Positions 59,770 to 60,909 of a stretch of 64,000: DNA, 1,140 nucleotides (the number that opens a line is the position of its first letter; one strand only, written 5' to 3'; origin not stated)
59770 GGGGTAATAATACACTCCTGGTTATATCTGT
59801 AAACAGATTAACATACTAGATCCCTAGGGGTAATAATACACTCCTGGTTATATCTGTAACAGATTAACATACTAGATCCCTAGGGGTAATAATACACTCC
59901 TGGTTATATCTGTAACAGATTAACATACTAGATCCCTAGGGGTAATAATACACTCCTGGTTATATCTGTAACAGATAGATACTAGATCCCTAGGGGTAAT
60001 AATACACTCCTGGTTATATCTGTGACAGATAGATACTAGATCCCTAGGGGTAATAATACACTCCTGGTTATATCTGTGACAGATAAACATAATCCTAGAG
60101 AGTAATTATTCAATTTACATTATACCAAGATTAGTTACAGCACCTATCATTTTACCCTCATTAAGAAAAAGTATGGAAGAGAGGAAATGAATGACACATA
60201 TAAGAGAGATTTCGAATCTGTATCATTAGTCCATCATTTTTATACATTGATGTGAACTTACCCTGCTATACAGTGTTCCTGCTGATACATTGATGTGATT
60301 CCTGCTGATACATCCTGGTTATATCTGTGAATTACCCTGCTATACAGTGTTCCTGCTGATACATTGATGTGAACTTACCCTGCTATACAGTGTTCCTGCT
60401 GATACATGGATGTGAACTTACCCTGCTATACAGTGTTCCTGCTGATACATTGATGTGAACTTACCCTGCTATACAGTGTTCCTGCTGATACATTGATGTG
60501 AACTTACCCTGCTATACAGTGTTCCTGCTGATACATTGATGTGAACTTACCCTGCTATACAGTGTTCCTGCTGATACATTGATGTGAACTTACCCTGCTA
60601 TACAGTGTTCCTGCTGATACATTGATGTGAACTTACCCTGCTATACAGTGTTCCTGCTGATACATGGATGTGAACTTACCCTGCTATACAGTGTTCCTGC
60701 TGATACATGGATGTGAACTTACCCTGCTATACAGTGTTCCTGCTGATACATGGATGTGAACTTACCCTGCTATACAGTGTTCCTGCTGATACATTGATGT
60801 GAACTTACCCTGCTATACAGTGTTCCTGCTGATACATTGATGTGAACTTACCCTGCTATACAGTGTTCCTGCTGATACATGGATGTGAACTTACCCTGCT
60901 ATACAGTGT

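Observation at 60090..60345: Chimeric unit at the T/U array junction: a satellite-T fragment is embedded inside the second satellite-U unit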

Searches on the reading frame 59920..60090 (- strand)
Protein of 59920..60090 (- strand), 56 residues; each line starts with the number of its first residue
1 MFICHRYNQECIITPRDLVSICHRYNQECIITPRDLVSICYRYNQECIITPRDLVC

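Call 16: find_encoding_contigs(protein=window:59920-60090:-, flank=10000, max_places=10)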
Protein window:59920-60090:- (56 aa): no gene with exactly this product is on record in the collection.

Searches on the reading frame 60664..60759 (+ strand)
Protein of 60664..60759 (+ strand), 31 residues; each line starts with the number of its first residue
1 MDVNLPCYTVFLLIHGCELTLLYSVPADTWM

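Call 48: find_encoding_contigs(protein=window:60664-60759:+, flank=10000, max_places=10)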
Protein window:60664-60759:+ (31 aa): no gene with exactly this product is on record in the collection.
